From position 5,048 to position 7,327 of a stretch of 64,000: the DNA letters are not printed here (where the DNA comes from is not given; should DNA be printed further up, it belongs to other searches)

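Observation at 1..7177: Flagellin-glycosylation island encoding two non-homologous candidate flagellin glycosyltransferases (Maf/DUF115 and FlmG-like TPR-GT41) plus acetamidino-sugar machinery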

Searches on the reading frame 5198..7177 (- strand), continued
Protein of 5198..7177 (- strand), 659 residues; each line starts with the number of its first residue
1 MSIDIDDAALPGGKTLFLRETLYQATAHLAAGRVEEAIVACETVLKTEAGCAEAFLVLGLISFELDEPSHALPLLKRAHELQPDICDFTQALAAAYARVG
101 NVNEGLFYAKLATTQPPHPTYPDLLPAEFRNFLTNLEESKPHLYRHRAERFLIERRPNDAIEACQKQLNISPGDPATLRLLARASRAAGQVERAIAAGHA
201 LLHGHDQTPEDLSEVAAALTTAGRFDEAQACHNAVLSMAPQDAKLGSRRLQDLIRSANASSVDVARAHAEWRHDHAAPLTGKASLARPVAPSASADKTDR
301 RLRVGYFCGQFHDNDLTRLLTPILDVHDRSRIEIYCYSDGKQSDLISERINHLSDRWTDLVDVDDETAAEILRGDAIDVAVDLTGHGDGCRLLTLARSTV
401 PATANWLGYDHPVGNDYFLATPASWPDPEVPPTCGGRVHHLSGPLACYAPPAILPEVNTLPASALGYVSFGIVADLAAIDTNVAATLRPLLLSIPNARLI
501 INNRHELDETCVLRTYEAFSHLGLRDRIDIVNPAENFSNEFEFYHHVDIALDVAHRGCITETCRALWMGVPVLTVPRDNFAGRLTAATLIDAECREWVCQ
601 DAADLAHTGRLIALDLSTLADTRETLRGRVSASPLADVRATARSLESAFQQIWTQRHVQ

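Call 17: search_solved_structures(query=window:5198-7177:-, max_evalue=0.001, show_alignments=1)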
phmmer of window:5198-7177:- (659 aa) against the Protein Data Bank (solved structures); distinct sequences matched with E-value up to 0.001: 26.
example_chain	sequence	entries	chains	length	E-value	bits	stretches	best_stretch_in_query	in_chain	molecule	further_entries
5djs_A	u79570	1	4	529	1.6e-45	159.4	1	270-654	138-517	Tetratricopeptide TPR_2 repeat protein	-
7y4i_A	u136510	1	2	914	2.1e-35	126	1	158-654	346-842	Probable UDP-N-acetylglucosamine--peptide N-acetylglucosaminyltransferase SPINDLY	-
8dtf_A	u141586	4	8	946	7.8e-35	124.1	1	158-654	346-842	Probable UDP-N-acetylglucosamine--peptide N-acetylglucosaminyltransferase SPINDLY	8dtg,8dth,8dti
7yeh_B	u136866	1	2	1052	3e-24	89.1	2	297-415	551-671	UDP-N-acetylglucosamine--peptide N-acetylglucosaminyltransferase 110 kDa subunit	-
7yea_A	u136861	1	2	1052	3e-24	89.1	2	297-415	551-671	UDP-N-acetylglucosamine--peptide N-acetylglucosaminyltransferase 110 kDa subunit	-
5a01_A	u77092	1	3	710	3.2e-24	89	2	298-416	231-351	O-GLYCOSYLTRANSFERASE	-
7ntf_A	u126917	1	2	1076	3.5e-24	88.9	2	297-415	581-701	Isoform 1 of UDP-N-acetylglucosamine--peptide N-acetylglucosaminyltransferase 110 kDa subu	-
6q4m_A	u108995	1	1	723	2.4e-20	76.2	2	297-415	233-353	UDP-N-acetylglucosamine--peptide N-acetylglucosaminyltransferase 110 kDa subunit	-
5npr_A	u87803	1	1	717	4.4e-20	75.4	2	297-415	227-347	UDP-N-acetylglucosamine--peptide N-acetylglucosaminyltransferase 110 kDa subunit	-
5nps_A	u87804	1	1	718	4.4e-20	75.4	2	297-415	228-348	UDP-N-acetylglucosamine--peptide N-acetylglucosaminyltransferase 110 kDa subunit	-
5hgv_A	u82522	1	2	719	4.4e-20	75.4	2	297-415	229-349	UDP-N-acetylglucosamine--peptide N-acetylglucosaminyltransferase 110 kDa subunit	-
8cm9_A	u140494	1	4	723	4.5e-20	75.3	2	297-415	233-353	UDP-N-acetylglucosamine--peptide N-acetylglucosaminyltransferase 110 kDa subunit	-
3pe3_A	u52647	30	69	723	4.5e-20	75.3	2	297-415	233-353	UDP-N-acetylglucosamine--peptide N-acetylglucosaminyltransferase 110 kDa subunit | UDP-N-ACETYLGLUCOSAMINE--PEPTIDE N-ACETYLGLUCOSAMINYL TRANSFERASE 110 KDA SUB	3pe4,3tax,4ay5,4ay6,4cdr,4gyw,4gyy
6tka_AAA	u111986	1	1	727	4.6e-20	75.3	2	297-415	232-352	UDP-N-acetylglucosamine--peptide N-acetylglucosaminyltransferase 110 kDa subunit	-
5lvv_A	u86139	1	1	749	5.3e-20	75.1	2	297-415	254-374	UDP-N-acetylglucosamine--peptide N-acetylglucosaminyltransferase 110 kDa subunit,UDP-N-ace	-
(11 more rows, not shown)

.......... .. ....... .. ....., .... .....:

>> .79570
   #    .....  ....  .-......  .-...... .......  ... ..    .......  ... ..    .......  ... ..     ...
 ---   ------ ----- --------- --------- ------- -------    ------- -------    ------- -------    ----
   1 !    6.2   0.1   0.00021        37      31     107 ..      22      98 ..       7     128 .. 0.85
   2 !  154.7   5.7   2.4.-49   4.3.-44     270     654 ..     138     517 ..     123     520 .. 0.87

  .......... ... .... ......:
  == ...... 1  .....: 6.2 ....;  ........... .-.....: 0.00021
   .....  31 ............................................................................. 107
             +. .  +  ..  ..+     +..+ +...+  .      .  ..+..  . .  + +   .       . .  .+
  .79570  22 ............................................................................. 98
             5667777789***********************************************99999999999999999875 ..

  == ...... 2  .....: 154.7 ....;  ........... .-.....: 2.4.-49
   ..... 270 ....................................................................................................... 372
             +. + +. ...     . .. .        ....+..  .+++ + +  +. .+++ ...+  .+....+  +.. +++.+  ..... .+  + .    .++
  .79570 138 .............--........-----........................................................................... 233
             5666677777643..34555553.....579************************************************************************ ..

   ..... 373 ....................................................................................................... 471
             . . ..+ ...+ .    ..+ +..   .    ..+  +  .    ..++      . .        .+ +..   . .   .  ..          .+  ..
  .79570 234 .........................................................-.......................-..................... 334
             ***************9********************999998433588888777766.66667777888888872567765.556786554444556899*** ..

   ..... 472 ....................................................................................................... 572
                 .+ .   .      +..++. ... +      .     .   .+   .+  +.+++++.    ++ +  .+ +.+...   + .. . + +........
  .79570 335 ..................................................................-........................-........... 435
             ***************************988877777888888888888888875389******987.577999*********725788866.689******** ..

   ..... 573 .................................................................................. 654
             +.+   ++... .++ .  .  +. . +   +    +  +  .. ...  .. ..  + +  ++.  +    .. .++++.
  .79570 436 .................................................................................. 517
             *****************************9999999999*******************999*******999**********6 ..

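Call 22: find_encoding_contigs(protein=P0003, flank=10000, max_places=2)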
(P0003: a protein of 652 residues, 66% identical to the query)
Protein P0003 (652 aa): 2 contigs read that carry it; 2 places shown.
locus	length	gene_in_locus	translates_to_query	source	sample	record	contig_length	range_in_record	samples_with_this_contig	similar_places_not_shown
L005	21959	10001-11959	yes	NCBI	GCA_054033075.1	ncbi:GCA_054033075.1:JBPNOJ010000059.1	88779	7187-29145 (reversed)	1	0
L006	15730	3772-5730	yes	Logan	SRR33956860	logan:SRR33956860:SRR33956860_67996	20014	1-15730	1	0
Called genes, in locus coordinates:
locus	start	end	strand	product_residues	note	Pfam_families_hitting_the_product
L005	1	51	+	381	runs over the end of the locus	PF02119:FlgI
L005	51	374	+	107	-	PF10135:Rod-binding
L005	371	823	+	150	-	-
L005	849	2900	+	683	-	PF00460:Flg_bb_rod (weak), PF22638:FlgK_D1, PF06429:Flg_bbr_C (weak)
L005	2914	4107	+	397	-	-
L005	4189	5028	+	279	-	-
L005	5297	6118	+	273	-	PF00669:Flagellin_N, PF00700:Flagellin_C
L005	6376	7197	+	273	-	PF00669:Flagellin_N, PF00700:Flagellin_C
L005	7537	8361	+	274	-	PF00669:Flagellin_N, PF00700:Flagellin_C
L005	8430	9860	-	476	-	PF07969:Amidohydro_3, PF01979:Amidohydro_1 (faint), PF07969:Amidohydro_3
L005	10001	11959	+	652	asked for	PF13428:TPR_14 (faint), PF21033:RMD1-3 (faint), PF23914:TPR_CcmH_CycH (faint), PF00515:TPR_1 (faint), PF07719:TPR_2 (faint), PF12895:ANAPC3 (faint), PF14559:TPR_19 (weak), PF13844:Glyco_transf_41, +4 more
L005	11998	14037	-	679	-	PF20157:Maf_flag10_N, PF01973:MptE-like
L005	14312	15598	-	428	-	-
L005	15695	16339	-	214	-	PF00117:GATase, PF07685:GATase_3 (weak)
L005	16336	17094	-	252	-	PF00977:His_biosynth, PF05690:ThiG (faint), PF03060:NMO (faint), PF01207:Dus (faint), PF02581:TMP-TENI (faint)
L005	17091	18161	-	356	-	PF03102:NeuB, PF08666:SAF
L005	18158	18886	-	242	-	PF02348:CTP_transf_3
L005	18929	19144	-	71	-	PF21839:DUF6898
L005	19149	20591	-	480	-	PF00224:PK, PF02887:PK_C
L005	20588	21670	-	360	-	PF14306:PUA_2, PF01747:ATP-sulfurylase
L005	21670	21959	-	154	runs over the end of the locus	PF01583:APS_kinase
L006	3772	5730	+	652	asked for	PF13428:TPR_14 (faint), PF21033:RMD1-3 (faint), PF23914:TPR_CcmH_CycH (faint), PF00515:TPR_1 (faint), PF07719:TPR_2 (faint), PF12895:ANAPC3 (faint), PF14559:TPR_19 (weak), PF13844:Glyco_transf_41, +4 more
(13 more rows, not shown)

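Call 23: find_encoding_contigs(protein=P0014, flank=10000, max_places=2)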
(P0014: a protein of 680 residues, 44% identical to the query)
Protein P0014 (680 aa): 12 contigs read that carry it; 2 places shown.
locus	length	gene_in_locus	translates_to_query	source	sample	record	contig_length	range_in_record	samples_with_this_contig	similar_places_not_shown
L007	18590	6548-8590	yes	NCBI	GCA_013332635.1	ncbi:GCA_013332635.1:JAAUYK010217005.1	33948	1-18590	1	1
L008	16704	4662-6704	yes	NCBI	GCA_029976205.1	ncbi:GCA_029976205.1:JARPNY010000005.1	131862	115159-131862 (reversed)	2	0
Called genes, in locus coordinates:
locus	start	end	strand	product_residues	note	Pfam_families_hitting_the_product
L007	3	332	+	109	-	?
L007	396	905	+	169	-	-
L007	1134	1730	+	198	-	-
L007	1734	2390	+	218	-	PF02798:GST_N, PF13409:GST_N_2, PF13417:GST_N_3, PF00043:GST_C, PF13410:GST_C_2 (weak)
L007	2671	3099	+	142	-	PF00011:HSP20, PF17886:ArsA_HSP20 (weak)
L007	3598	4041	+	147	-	-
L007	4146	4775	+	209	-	PF01914:MarC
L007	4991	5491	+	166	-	-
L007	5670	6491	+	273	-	PF00669:Flagellin_N, PF00700:Flagellin_C (weak)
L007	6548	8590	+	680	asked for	PF07719:TPR_2 (faint), PF13428:TPR_14 (faint), PF12895:ANAPC3 (faint), PF14559:TPR_19 (weak), PF13844:Glyco_transf_41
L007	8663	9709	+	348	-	PF03102:NeuB, PF08666:SAF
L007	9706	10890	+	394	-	PF02350:Epimerase_2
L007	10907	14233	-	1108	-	PF00536:SAM_1, PF07647:SAM_2, PF07719:TPR_2 (faint), PF07721:TPR_4 (faint), PF00211:Guanylate_cyc, PF17874:TPR_MalT (faint), PF13191:AAA_16, PF13424:TPR_12 (weak)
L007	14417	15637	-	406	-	PF08240:ADH_N, PF00107:ADH_zinc_N, PF13602:ADH_zinc_N_2 (weak)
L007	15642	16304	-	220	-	-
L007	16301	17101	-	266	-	PF00106:adh_short, PF08659:KR, PF13561:adh_short_C2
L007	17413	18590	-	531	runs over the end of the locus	PF00496:SBP_bac_5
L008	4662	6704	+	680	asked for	PF07719:TPR_2 (faint), PF13428:TPR_14 (faint), PF12895:ANAPC3 (faint), PF14559:TPR_19 (weak), PF13844:Glyco_transf_41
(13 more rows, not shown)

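Call 24: find_encoding_contigs(protein=P0016, flank=10000, max_places=2)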
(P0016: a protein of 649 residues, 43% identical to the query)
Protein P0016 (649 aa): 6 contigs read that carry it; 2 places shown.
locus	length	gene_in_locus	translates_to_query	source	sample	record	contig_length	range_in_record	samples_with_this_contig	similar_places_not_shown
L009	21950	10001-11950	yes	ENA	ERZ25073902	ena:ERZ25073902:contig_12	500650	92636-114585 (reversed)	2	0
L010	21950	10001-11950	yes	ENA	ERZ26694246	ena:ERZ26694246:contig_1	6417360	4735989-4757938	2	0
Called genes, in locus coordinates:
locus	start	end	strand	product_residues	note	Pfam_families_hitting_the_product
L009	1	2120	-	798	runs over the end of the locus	PF01588:tRNA_bind, PF03483:B3_4, PF03484:B5, PF17759:tRNA_synthFbeta, PF03147:FDX-ACB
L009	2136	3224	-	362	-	PF02912:Phe_tRNA-synt_N, PF01409:tRNA-synt_2d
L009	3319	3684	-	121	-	PF00453:Ribosomal_L20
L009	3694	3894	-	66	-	PF01632:Ribosomal_L35p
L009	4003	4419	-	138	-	PF05198:IF3_N, PF00707:IF3_C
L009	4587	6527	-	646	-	PF02824:TGS, PF07973:tRNA_SAD, PF00587:tRNA-synt_2b, PF03129:HGTP_anticodon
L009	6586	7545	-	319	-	PF01075:Glyco_transf_9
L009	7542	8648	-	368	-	PF13439:Glyco_transf_4, PF13477:Glyco_trans_4_2 (weak), PF13579:Glyco_trans_4_4, PF00534:Glycos_transf_1, PF13692:Glyco_trans_1_4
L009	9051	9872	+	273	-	PF00669:Flagellin_N, PF00700:Flagellin_C (weak)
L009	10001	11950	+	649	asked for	PF13428:TPR_14 (faint), PF00515:TPR_1 (faint), PF07719:TPR_2 (faint), PF13176:TPR_7 (faint), PF14559:TPR_19 (faint), PF13844:Glyco_transf_41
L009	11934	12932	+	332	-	PF03102:NeuB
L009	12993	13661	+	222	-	PF05724:TPMT (faint), PF13489:Methyltransf_23, PF07021:MetW (weak), PF13847:Methyltransf_31, PF08241:Methyltransf_11, PF08242:Methyltransf_12, PF13649:Methyltransf_25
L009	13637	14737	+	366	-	PF13480:Acetyltransf_6, PF02388:FemAB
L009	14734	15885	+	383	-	PF02350:Epimerase_2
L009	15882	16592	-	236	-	PF02348:CTP_transf_3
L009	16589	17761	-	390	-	PF01041:DegT_DnrJ_EryC1, PF00155:Aminotran_1_2 (weak), PF01212:Beta_elim_lyase (weak)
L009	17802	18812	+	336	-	PF00106:adh_short, PF04321:RmlD_sub_bind, PF01073:3Beta_HSD, PF01370:Epimerase, PF02719:Polysacc_synt_2, PF13460:NAD_binding_10, PF16363:GDP_Man_Dehyd, PF07993:NAD_binding_4, +1 more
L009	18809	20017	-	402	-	PF00571:CBS (faint), PF00483:NTP_transferase, PF12804:NTP_transf_3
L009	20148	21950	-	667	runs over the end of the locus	PF20157:Maf_flag10_N, PF01973:MptE-like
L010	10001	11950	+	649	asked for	PF13428:TPR_14 (faint), PF00515:TPR_1 (faint), PF07719:TPR_2 (faint), PF13176:TPR_7 (faint), PF14559:TPR_19 (faint), PF13844:Glyco_transf_41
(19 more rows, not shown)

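Call 36: predict_structure(alignment_id=A1)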
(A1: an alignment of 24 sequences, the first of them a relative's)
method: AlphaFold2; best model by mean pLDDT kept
length: 659 residues; sequences in the alignment: 24
mean_pLDDT: 89.2   pTM: 0.77
mean pLDDT of the five models: 89.2, 88.6, 88.3, 87.5, 86.8
residues with pLDDT >= 90: 470; 70-90: 140; 50-70: 28; < 50: 21
segments of 3 or more residues with pLDDT < 50: 1-11, 284-293
pLDDT, mean of each block of 10 residues (from residue 1): 36 77 92 92 93 95 89 95 91 87 84 85 78 59 88 92 94 93 96 96 88 96 95 96 95 86 90 89 49 59 94 91 96 93 88 96 92 93 91 89 88 90 89 84 93 91 95 93 95 96 94 96 96 92 96 80 96 91 92 97 97 95 96 96 96 82
secondary structure, 60 per line:
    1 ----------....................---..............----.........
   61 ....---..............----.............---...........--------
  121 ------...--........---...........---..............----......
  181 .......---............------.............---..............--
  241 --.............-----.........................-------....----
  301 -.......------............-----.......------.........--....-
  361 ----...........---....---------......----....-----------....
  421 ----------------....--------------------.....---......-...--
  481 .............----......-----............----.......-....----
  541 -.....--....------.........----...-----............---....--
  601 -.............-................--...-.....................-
elements in order: H11-30 H34-47 H52-64 H68-81 H86-98 H102-112 H132-139 H143-153 H157-170 H175-187 H191-202 H209-221 H225-238 H243-255 H261-285 H293-296 E302-308 H315-326 E332-338 H345-353 E356-359 H365-375 E379-382 H392-397 E402-405 E417-420 E437-440 H461-465 E469-474 H481-493 E498-503 H509-520 E528-531 H533-536 H542-546 E549-552 H559-567 E572-574 H580-591 H602-614 H616-631 H638-658

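Call 43: fold_search(model_id=the predicted structure, library=pdb)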
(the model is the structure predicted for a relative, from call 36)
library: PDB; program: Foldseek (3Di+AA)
matches with E <= 10: 1700; with E <= 0.001: 348
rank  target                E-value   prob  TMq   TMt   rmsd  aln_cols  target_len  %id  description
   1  8dth_B                1.3e-31  1.00  0.70  0.66  12.4       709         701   20  Cryo-EM structure of Arabidopsis SPY alternative conformation 2 (released 2023-03-08)
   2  8dtf_A                2.6e-31  1.00  0.70  0.58  10.7       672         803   20  Cryo-EM structure of the full length Arabidopsis SPY with complete TPRs (released 2023-03-08)
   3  8dti_A                3.2e-31  1.00  0.72  0.75  10.0       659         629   20  Cryo-EM structure of Arabidopsis SPY in complex with GDP-fucose (released 2023-03-08)
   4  8dtg_A                1.6e-30  1.00  0.69  0.57  13.0       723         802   21  Cryo-EM structure of Arabidopsis SPY alternative conformation 1 (released 2023-03-08)
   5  7y4i_A                1.8e-30  1.00  0.70  0.57  10.8       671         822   20  Crystal structure of SPINDLY in complex with GDP (released 2022-12-07)
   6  7y4i_B                2.3e-30  1.00  0.71  0.58  10.5       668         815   21  Crystal structure of SPINDLY in complex with GDP (released 2022-12-07)
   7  8dtg_B                1.3e-29  1.00  0.71  0.64  12.9       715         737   21  Cryo-EM structure of Arabidopsis SPY alternative conformation 1 (released 2023-03-08)
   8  8dth_A                1.4e-29  1.00  0.71  0.64  10.4       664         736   20  Cryo-EM structure of Arabidopsis SPY alternative conformation 2 (released 2023-03-08)
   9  5djs_A                7.2e-26  1.00  0.71  0.88   3.0       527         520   26  Thermobaculum terrenum O-GlcNAc transferase mutant - K341M (released 2015-10-28)
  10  5a01_A                5.2e-24  1.00  0.59  0.57  17.1       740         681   17  O-GlcNAc transferase from Drososphila melanogaster (released 2016-04-27)
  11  4xif_A                5.2e-24  1.00  0.56  0.53  17.6       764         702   16  Human OGT in complex with UDP-5S-GlcNAc and substrate peptide (keratin-7) (released 2015-08-05)
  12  5c1d_A                6.3e-24  1.00  0.57  0.54  17.2       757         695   16  Human OGT in complex with UDP-5S-GlcNAc and substrate peptide (RB2L) (released 2015-08-05)
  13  6q4m                  7.5e-24  1.00  0.58  0.55  17.1       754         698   16  Crystal structure of the O-GlcNAc transferase Asn648Tyr mutation (released 2019-12-25)
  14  5hgv_A                8.8e-24  1.00  0.57  0.55  16.4       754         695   16  Structure of an O-GlcNAc transferase point mutant, D554N in complex with peptide (released 2016-09-14)
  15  5npr_A                9.5e-24  1.00  0.57  0.54  17.2       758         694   16  The human O-GlcNAc transferase in complex with a thiol-linked bisubstrate inhibitor (released 2018-05-16)
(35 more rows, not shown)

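Call 57: find_encoding_contigs(protein=P0007, flank=10000, max_places=1)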
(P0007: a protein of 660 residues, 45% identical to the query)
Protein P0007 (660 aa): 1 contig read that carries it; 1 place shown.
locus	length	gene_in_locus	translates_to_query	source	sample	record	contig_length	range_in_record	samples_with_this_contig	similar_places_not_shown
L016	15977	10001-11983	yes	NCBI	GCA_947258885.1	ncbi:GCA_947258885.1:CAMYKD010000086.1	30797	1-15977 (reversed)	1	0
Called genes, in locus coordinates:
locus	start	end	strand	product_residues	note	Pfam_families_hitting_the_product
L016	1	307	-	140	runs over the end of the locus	PF21157:DksA_N, PF01258:zf-dskA_traR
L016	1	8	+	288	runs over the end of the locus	PF02107:FlgH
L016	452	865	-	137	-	PF10768:FliX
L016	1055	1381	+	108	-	PF03646:FlaG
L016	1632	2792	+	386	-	PF02119:FlgI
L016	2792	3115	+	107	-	PF10135:Rod-binding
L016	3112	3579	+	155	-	-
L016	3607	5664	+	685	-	PF00460:Flg_bb_rod, PF22638:FlgK_D1, PF07196:Flagellin_IN (weak), PF06429:Flg_bbr_C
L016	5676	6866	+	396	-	-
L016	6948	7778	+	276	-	-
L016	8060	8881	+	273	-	PF00669:Flagellin_N, PF00700:Flagellin_C (weak)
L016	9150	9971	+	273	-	PF00669:Flagellin_N, PF00700:Flagellin_C (weak)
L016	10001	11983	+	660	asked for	PF00515:TPR_1 (faint), PF07719:TPR_2 (faint), PF12895:ANAPC3 (weak), PF13181:TPR_8 (faint), PF13371:TPR_9 (faint), PF13432:TPR_16 (faint), PF14559:TPR_19 (weak), PF13844:Glyco_transf_41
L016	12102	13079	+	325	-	PF21360:PylC-like_N, PF02655:ATP-grasp_3, PF15632:ATPgrasp_Ter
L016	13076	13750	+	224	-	PF00702:Hydrolase, PF12710:HAD, PF13419:HAD_2, PF13242:Hydrolase_like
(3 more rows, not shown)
